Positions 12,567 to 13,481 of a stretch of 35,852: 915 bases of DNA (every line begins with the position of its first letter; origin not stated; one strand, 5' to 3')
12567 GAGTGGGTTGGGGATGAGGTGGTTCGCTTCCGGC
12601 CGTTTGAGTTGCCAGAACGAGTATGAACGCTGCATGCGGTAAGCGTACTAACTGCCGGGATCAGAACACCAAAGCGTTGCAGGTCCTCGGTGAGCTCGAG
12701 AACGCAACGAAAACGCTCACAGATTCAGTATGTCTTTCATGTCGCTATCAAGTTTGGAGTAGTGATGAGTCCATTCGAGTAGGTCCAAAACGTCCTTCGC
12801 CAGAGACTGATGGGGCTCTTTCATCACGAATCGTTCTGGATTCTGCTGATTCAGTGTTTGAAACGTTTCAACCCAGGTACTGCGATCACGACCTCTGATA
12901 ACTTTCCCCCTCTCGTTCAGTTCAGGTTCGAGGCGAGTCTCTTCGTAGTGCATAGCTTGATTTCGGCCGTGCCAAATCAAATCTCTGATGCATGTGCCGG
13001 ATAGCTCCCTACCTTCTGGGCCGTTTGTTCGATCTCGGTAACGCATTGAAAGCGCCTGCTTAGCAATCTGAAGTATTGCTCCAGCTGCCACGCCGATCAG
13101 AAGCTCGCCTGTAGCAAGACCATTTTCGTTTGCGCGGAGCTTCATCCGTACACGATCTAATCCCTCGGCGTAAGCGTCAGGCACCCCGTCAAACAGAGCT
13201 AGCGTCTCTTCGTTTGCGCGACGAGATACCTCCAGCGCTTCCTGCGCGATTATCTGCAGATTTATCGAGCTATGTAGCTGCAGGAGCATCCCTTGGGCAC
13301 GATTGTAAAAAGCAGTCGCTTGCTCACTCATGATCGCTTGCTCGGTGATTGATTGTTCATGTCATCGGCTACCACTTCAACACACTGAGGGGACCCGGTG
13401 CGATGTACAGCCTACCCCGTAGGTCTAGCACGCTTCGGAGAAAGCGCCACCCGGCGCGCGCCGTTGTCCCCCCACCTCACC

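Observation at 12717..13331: HEPN-motif protein occupying the ctx moron slot between Q and cos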

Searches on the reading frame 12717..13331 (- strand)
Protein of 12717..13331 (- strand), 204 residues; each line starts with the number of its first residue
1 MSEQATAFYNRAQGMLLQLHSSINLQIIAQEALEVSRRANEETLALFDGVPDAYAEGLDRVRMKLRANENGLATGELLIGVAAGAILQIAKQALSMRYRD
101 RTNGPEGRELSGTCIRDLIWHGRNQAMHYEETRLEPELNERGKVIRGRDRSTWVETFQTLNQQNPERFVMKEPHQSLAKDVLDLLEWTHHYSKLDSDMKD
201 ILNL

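Call 3: search_protein_families(library=pfam, proteins=[window:12717-13331:-], max_evalue=10)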
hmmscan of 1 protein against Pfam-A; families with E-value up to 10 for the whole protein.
window:12717-13331:- (204 aa): 1 family
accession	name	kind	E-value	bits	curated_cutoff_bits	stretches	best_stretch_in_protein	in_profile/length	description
PF06479.17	Ribonuc_2-5A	-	0.062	13.9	23.3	1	108-134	55-81/127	Ribonuclease 2-5A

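Call 4: search_protein_families(library=phrogs, proteins=[window:12717-13331:-], max_evalue=10)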
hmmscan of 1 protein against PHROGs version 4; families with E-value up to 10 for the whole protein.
window:12717-13331:- (204 aa): 0 families

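Call 5: search_protein_families(library=padloc, proteins=[window:12717-13331:-], max_evalue=10)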
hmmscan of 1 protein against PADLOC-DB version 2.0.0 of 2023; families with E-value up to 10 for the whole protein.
window:12717-13331:- (204 aa): 0 families

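Call 8: find_homologous_proteins(query=window:12717-13331:-, max_evalue=0.01)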
Query window:12717-13331:- (204 aa): 30 proteins with E <= 0.01 among 579 candidates.
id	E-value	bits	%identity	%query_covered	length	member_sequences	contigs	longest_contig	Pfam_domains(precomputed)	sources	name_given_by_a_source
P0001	2.7e-130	449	100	100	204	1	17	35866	-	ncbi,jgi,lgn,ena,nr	ncbi:MAG: hypothetical protein VR76_15105 [Pseudomonas sp. BRH_c35]|nr:MAG: hypothetical protein VR7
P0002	1.2e-103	362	82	99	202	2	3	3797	-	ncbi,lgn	-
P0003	1.4e-85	303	67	100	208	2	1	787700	-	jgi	-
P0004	2.6e-80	286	66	100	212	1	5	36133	-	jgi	jgi:hypothetical protein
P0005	6.6e-80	285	63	100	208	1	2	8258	-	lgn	-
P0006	9.8e-76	271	65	100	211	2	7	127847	-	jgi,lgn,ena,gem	-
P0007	3.7e-74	266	86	72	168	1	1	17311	-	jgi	jgi:hypothetical protein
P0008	2.8e-69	250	56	100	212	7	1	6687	-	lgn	-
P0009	6.3e-68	246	55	100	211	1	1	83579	-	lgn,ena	-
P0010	1.5e-65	238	53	100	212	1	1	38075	-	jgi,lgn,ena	-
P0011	2.3e-65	237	56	100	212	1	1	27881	-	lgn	-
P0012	3.4e-64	234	55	100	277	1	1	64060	-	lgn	-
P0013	1.8e-63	231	55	100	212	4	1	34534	-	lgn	-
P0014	3.3e-63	230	55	99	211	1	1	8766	-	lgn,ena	-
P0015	1.5e-62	228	54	99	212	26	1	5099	-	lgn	-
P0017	1.1e-61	225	53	100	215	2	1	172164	-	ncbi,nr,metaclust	ncbi:hypothetical protein SB11R_14490 [Pseudomonas oryzihabitans]|nr:hypothetical protein SB11R_1449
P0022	1.6e-53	199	50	99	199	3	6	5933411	-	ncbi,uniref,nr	ncbi:hypothetical protein YA0637_22110 [Pseudomonas syringae]|uniref:hypothetical protein n=1 Tax=Ps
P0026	1.4e-52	196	49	99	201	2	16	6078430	-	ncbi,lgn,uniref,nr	ncbi:hypothetical protein HMH05_12560 [Pseudomonas sp. SbB1]|uniref:Uncharacterized protein n=1 Tax=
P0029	2.5e-30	123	45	75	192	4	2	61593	-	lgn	-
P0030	1.2e-10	59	32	79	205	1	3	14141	-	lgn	-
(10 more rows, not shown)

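Call 11: search_solved_structures(query=A1, max_evalue=10, show_alignments=3)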
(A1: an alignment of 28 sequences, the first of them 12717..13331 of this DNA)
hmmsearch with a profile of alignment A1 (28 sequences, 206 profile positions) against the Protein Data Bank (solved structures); distinct sequences matched with E-value up to 10: 6.
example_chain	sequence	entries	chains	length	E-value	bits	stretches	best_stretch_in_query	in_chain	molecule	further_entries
6kn8_U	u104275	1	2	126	0.17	14.8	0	89-117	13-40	Troponin I, cardiac muscle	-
8uww_D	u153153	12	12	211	0.52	13.2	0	89-117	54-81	Troponin I, cardiac muscle | Troponin I3, cardiac type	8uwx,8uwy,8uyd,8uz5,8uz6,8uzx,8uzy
6kn7_U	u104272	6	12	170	0.57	13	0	89-117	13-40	Troponin I, cardiac muscle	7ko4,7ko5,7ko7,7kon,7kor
9yaq_O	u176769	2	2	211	0.62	12.9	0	89-117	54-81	Troponin I, cardiac muscle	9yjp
6klt_C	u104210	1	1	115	1.2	12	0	9-75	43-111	Troponin I, cardiac muscle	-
6klu_C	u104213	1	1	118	1.2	11.9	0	9-75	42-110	Troponin I, cardiac muscle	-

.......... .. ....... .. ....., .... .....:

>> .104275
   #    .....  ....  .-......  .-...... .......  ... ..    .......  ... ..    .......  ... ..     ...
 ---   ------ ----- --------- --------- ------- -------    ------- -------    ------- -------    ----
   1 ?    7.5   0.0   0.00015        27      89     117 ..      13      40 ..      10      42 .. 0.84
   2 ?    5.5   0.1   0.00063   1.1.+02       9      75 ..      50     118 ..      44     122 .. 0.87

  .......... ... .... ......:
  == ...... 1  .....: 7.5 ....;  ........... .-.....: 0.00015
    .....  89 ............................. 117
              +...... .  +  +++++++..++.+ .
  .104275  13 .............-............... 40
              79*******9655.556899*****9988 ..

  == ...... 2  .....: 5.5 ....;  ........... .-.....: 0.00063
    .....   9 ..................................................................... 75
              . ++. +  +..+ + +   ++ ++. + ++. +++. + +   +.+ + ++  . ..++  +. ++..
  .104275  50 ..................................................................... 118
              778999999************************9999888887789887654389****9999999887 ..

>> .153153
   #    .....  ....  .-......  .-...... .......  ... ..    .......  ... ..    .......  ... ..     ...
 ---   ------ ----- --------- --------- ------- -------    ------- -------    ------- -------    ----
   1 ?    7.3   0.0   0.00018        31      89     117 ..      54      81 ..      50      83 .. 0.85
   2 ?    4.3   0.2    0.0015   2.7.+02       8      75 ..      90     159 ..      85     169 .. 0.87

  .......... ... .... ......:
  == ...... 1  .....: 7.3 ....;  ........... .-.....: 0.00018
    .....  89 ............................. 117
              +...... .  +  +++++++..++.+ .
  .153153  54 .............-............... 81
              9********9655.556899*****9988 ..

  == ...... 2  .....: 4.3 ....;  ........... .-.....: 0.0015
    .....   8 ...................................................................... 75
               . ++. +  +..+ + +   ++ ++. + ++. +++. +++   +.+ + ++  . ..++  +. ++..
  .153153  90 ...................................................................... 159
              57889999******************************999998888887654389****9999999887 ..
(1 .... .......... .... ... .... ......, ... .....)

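Call 12: search_protein_families(library=ncbifam, proteins=[window:12717-13331:-], max_evalue=10)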
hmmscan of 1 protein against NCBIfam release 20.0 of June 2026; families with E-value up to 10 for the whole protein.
window:12717-13331:- (204 aa): 0 families

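Call 16: find_encoding_contigs(protein=P0003, flank=8000, max_places=2)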
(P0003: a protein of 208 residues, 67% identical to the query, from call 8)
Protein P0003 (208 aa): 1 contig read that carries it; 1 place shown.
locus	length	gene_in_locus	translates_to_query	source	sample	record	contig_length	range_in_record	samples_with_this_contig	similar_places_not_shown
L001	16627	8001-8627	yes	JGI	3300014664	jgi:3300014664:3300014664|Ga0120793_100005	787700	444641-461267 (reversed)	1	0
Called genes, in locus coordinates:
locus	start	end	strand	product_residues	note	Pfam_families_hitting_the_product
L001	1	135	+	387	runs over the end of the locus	PF08495:FIST, PF10442:FIST_C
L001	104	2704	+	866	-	PF00989:PAS (faint), PF12860:PAS_7, PF13188:PAS_8 (faint), PF12860:PAS_7, PF08448:PAS_4, PF00512:HisKA, PF02518:HATPase_c, PF00072:Response_reg, +2 more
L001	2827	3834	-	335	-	PF13409:GST_N_2, PF00043:GST_C (weak), PF13410:GST_C_2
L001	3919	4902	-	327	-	PF02885:Glycos_trans_3N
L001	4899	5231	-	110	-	PF04358:DsrC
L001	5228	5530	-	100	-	PF04077:DsrH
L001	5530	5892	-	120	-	PF02635:DsrE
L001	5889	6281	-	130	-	PF02635:DsrE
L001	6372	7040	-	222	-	PF01027:Bax1-I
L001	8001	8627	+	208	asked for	-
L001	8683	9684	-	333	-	PF04860:Phage_portal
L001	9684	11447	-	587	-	PF06056:Terminase_5, PF10668:Phage_terminase (weak), PF03237:Terminase_6N, PF17289:Terminase_6C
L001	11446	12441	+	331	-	PF05929:Phage_GPO_N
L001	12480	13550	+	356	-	PF05125:Phage_cap_P2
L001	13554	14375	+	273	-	PF05944:Phage_term_smal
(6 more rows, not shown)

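Call 17: find_encoding_contigs(protein=P0022, flank=8000, max_places=3)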
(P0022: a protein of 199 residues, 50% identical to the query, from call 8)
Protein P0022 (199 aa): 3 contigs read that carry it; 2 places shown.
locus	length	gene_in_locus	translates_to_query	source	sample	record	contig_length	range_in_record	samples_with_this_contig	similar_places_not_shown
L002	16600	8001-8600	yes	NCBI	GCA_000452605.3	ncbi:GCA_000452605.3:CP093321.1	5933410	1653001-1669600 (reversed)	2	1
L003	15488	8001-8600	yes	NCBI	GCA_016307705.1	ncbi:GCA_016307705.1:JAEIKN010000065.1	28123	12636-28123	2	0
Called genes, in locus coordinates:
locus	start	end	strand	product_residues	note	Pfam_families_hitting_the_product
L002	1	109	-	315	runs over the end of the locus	PF02899:Phage_int_SAM_1, PF00589:Phage_integrase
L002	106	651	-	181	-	-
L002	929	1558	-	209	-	PF00857:Isochorismatase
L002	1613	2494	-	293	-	PF13483:Lactamase_B_3 (weak), PF12706:Lactamase_B_2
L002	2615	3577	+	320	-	PF01965:DJ-1_PfpI, PF00165:HTH_AraC (weak), PF12833:HTH_18, PF00165:HTH_AraC (weak)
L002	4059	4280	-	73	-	PF13396:PLDc_N (weak)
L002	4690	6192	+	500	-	PF00353:HemolysinCabind (weak), PF08548:Peptidase_M10_C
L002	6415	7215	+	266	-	PF06884:DUF1264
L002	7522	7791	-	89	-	PF07865:DUF1652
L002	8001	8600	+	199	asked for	-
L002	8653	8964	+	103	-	-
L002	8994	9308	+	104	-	-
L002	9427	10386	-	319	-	PF02899:Phage_int_SAM_1, PF13495:Phage_int_SAM_4 (weak), PF00589:Phage_integrase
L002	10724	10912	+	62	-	-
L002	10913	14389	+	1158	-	PF20698:PIN-TPR-GreABC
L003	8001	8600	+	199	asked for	-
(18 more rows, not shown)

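Call 18: find_encoding_contigs(protein=P0030, flank=8000, max_places=3)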
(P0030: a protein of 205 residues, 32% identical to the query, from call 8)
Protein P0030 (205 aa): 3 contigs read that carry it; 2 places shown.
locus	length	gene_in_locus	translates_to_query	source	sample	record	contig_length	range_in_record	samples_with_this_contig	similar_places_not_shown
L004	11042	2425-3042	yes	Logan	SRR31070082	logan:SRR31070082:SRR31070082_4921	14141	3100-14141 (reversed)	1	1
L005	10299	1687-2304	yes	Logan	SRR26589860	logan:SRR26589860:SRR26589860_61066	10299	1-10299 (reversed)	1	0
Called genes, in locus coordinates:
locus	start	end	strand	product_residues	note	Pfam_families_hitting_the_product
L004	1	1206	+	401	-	?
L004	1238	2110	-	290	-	PF13391:HNH_2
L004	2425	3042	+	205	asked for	-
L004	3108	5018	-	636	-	-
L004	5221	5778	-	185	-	-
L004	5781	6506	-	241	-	-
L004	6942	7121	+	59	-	-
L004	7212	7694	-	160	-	PF08937:ThsB_TIR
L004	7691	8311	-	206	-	PF18180:LD_cluster3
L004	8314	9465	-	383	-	PF13676:TIR_2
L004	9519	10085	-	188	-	PF13676:TIR_2 (weak)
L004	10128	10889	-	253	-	-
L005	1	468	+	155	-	?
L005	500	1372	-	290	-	PF13391:HNH_2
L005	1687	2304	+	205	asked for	-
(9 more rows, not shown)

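Call 19: predict_structure(alignment_id=A1)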
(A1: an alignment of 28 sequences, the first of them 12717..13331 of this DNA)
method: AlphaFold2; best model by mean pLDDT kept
length: 204 residues; sequences in the alignment: 28
mean_pLDDT: 90.1   pTM: 0.83
mean pLDDT of the five models: 90.1, 89.3, 85.5, 85.4, 83.2
residues with pLDDT >= 90: 139; 70-90: 61; 50-70: 4; < 50: 0
segments of 3 or more residues with pLDDT < 50: none
pLDDT, mean of each block of 10 residues (from residue 1): 79 89 94 95 87 78 95 93 95 93 91 92 90 91 91 91 87 88 94 92 84
secondary structure, 60 per line:
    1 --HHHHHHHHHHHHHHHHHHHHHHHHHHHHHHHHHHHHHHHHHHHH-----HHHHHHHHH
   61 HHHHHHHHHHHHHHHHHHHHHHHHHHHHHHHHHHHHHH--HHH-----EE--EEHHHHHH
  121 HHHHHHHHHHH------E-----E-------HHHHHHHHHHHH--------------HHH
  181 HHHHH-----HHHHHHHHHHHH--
elements in order: H3-46 H52-98 H115-131 H152-163 H178-185 H191-202

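Call 22: fold_search(model_id=the predicted structure, library=pdb)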
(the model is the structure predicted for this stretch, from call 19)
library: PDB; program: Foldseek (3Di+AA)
matches with E <= 10: 275; with E <= 0.001: 0
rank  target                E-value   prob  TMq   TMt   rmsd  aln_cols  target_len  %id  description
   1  3umk                  6.9e-01  0.16  0.18  0.20  14.9       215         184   11  X-ray structure of the E2 domain of the human amyloid precursor protein (APP) in complex with copper (released 2012-01-25)
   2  1u5p                  9.4e-01  0.18  0.27  0.26  19.8       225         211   12  Crystal Structure of Repeats 15 and 16 of Chicken Brain Alpha Spectrin (released 2004-10-19)
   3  5j1f_B                9.4e-01  0.14  0.21  0.23  19.3       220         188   13  Structure of the spectrin repeats 5 and 6 of the plakin domain of plectin (released 2016-07-20)
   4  9lgo_I                9.9e-01  0.41  0.33  0.38  13.8       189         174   13  Cryo-EM structure of the SPATA5-SPATA5L1-CINP-C1orf109 complex (released 2025-04-23)
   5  3nyj                  1.0e+00  0.18  0.23  0.25  14.4       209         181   13  Crystal Structure Analysis of APP E2 domain (released 2011-06-01)
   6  5oo6_D                1.1e+00  0.30  0.28  0.11   9.7       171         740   11  Complex of human nuclear cap-binding complex with ARS2 C-terminal peptide (released 2017-11-15)
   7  8d3f                  1.2e+00  0.30  0.32  0.13  12.4       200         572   10  Crystal structure of human STAT1 in complex with the repeat region from Toxoplasma protein TgIST (released 2022-07-06)
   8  5oob_A                1.2e+00  0.23  0.27  0.10   9.9       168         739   12  COMPLEX OF HUMAN NUCLEAR CAP-BINDING COMPLEX WITH M7GTP AND NELF-E C-TERMINAL PEPTIDE (released 2017-11-15)
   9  5oo6_G                1.3e+00  0.25  0.28  0.11   9.7       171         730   11  Complex of human nuclear cap-binding complex with ARS2 C-terminal peptide (released 2017-11-15)
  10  6nuq                  1.3e+00  0.09  0.20  0.11  12.3       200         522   12  Stat3 Core in complex with compound SI109 (released 2019-12-04)
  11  3fey_A                1.3e+00  0.23  0.27  0.10   9.9       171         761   13  Crystal structure of the CBC-importin alpha complex. (released 2009-08-11)
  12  6qhd_B                1.3e+00  0.21  0.28  0.14  11.4       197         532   11  Lysine acetylated and tyrosine phosphorylated STAT3 in a complex with DNA (released 2019-06-19)
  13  5buo_A                1.3e+00  0.11  0.19  0.21  15.3       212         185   10  A receptor molecule (released 2016-07-13)
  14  5oo6_A                1.5e+00  0.21  0.27  0.10   9.8       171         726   11  Complex of human nuclear cap-binding complex with ARS2 C-terminal peptide (released 2017-11-15)
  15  5oob_F                1.5e+00  0.15  0.25  0.10  10.2       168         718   11  COMPLEX OF HUMAN NUCLEAR CAP-BINDING COMPLEX WITH M7GTP AND NELF-E C-TERMINAL PEPTIDE (released 2017-11-15)
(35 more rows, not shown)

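Call 23: fold_search(model_id=the predicted structure, library=viral)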
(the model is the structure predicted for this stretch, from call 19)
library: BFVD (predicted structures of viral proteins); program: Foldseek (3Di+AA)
matches with E <= 10: 343; with E <= 0.001: 0
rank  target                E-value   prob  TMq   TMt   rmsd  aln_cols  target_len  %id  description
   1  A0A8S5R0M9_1          2.7e-01  0.84  0.41  0.13  18.2       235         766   11  Chromosome segregation ATPase [Siphoviridae sp. ctyvQ1]
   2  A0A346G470            3.5e-01  0.35  0.27  0.14  14.2       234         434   10  (no name in the UniProt tables at hand)
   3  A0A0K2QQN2            3.9e-01  0.87  0.39  0.41  13.3       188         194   12  Uncharacterized protein [Ralstonia phage RSF1]
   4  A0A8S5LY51            3.9e-01  0.77  0.35  0.26  12.7       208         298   12  Response regulator protein [Myoviridae sp. ctrnx29]
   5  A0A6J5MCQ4            5.2e-01  0.23  0.24  0.11  13.3       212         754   14  Uncharacterized protein [uncultured Caudovirales phage]
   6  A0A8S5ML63            5.5e-01  0.21  0.23  0.20  14.9       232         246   14  Uncharacterized protein [Siphoviridae sp. ctXZx16]
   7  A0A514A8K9            5.8e-01  0.21  0.28  0.10  20.2       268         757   12  Lytic transglycosylase [Pantoea phage Kyle]
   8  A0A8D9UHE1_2          6.4e-01  0.30  0.32  0.07  22.6       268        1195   11  PolyVal ADP-ribosyltransferase [Myoviridae sp. ctjz83]
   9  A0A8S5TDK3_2          6.4e-01  0.28  0.27  0.09  22.9       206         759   12  Tape measure domain protein [Siphoviridae sp. ctNnX9]
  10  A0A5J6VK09            7.1e-01  0.51  0.40  0.34  20.6       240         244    9  Uncharacterized protein [Megaviridae environmental sample]
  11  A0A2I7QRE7            7.5e-01  0.28  0.28  0.27  15.1       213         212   13  (no name in the UniProt tables at hand)
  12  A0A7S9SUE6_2          8.3e-01  0.33  0.35  0.09  18.3       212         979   15  Uncharacterized protein [Virus NIOZ-UU157]
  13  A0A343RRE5            9.6e-01  0.35  0.31  0.24  11.1       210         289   12  (no name in the UniProt tables at hand)
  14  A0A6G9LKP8            1.0e+00  0.84  0.28  0.42   5.0        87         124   14  Uncharacterized protein [Enterococcus phage nattely]
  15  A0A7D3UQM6            1.1e+00  0.60  0.29  0.37   8.9       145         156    9  Uncharacterized protein [Fadolivirus FV1/VV64]
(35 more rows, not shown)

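Call 25: search_protein_families(library=pfam, alignment_id=A1, max_evalue=10)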
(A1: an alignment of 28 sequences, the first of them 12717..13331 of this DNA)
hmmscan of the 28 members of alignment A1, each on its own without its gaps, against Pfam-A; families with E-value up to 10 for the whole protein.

A. member 1, window:12717-13331:- (204 aa): 1 family
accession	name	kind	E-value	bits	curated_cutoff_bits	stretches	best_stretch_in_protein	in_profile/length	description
PF06479.17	Ribonuc_2-5A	-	0.062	13.9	23.3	1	108-134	55-81/127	Ribonuclease 2-5A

B. families by the number of members that match (of 28 scanned): 17 families
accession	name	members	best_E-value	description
PF06479.17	Ribonuc_2-5A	3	0.0056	Ribonuclease 2-5A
PF08448.16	PAS_4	3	0.13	PAS fold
PF16290.10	DUF4936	2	0.041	Domain of unknown function (DUF4936)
PF01548.23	DEDD_Tnp_IS110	1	0.0021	Transposase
PF23991.1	DUF7310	1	0.01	Coiled-coil region of unknown function (DUF7310)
PF00213.23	OSCP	1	0.03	ATP synthase delta (OSCP) subunit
PF22242.1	6PGD_like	1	0.052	6-phosphogluconate dehydrogenase C-terminal domain-like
PF10552.14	ORF6C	1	0.055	ORF6C domain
PF13935.11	Ead_Ea22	1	0.066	Ead/Ea22-like protein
PF01923.23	Cob_adeno_trans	1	0.068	Cobalamin adenosyltransferase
PF04686.18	SsgA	1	0.11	Streptomyces sporulation and cell division protein, SsgA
PF25274.1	MJ0548_C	1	0.13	Connectase MJ0548-like, C-terminal domain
PF08796.15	DUF1797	1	0.15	Protein of unknown function (DUF1797)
PF13419.12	HAD_2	1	0.15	Haloacid dehalogenase-like hydrolase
PF18464.6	PCSK9_C2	1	0.18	Proprotein convertase subtilisin-like/kexin type 9 C-terminal domain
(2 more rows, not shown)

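Call 26: find_encoding_contigs(protein=P0026, flank=8000, max_places=3)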
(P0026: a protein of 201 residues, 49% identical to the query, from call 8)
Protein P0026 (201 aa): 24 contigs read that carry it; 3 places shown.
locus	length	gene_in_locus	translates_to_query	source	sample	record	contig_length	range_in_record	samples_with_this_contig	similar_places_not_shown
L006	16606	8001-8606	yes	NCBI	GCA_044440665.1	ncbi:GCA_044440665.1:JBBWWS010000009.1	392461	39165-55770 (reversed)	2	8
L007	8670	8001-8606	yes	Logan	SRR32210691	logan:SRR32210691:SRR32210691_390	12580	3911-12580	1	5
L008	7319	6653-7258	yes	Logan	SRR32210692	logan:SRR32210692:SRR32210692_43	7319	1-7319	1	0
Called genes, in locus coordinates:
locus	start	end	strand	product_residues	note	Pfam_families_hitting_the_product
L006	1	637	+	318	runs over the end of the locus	PF16220:DUF4880, PF04773:FecR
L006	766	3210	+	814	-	PF07660:STN, PF07715:Plug, PF00593:TonB_dep_Rec_b-barrel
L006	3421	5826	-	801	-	PF07660:STN, PF07715:Plug, PF00593:TonB_dep_Rec_b-barrel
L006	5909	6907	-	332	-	PF16220:DUF4880, PF04773:FecR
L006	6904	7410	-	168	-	PF07638:Sigma70_ECF, PF04542:Sigma70_r2, PF08281:Sigma70_r4_2, PF04545:Sigma70_r4 (faint)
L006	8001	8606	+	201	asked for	-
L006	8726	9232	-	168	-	-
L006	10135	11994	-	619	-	-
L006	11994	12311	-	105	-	-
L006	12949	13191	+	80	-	-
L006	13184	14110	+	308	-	-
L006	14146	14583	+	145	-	-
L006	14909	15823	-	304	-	PF07042:TrfA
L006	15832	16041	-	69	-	PF05930:Phage_AlpA, PF12728:HTH_17 (weak)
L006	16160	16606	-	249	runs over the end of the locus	-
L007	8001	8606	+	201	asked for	-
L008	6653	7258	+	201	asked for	-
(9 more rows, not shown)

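Call 27: find_encoding_contigs(protein=P0029, flank=8000, max_places=2)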
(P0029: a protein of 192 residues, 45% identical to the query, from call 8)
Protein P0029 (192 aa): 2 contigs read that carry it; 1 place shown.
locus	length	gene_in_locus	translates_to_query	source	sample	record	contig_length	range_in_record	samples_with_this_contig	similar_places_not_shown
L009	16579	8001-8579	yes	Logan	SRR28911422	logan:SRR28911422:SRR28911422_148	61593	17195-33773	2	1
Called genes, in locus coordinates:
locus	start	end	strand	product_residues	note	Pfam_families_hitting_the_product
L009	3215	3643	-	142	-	PF00127:Copper-bind (weak)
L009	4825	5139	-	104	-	-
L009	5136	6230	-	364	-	PF01507:PAPS_reduct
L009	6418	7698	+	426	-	PF14338:Mrr_N, PF01555:N6_N4_Mtase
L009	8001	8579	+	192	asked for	-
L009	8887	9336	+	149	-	PF09722:Xre_MbcA_ParS_C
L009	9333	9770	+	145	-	PF08808:RES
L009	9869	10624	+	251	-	PF01987:AIM24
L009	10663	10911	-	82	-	-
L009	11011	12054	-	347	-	PF04381:RdgC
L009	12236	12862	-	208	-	PF01323:DSBA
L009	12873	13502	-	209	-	-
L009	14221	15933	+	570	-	PF11412:DsbD_N, PF02683:DsbD_TM, PF13386:DsbD_2, PF00085:Thioredoxin (weak), PF03190:Thioredox_DsbH (faint), PF13098:Thioredoxin_2, PF13899:Thioredoxin_7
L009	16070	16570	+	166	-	-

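Call 28: find_encoding_contigs(protein=P0017, flank=8000, max_places=2)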
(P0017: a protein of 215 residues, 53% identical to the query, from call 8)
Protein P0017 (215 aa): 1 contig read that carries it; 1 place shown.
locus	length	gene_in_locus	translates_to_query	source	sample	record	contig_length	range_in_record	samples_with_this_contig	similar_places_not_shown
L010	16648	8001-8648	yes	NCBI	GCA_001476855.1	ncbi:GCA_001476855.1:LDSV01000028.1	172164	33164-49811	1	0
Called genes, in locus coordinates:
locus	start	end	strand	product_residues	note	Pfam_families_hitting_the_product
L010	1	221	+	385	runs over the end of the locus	PF01425:Amidase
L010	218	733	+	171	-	PF13577:SnoaL_4, PF12680:SnoaL_2 (weak)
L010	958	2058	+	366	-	PF03435:Sacchrp_dh_NADP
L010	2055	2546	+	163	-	PF10027:DUF2269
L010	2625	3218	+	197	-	PF07081:DUF1349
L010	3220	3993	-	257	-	PF00106:adh_short, PF08659:KR, PF13561:adh_short_C2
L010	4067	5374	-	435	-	PF01547:SBP_bac_1, PF13416:SBP_bac_8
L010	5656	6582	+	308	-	PF12833:HTH_18, PF00165:HTH_AraC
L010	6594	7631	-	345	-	PF00248:Aldo_ket_red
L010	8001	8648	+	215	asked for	-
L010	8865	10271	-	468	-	PF13384:HTH_23, PF13518:HTH_28 (weak), PF13551:HTH_29, PF13565:HTH_32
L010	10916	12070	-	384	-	-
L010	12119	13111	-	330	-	PF16263:DUF4917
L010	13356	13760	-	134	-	-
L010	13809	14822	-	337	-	PF00291:PALP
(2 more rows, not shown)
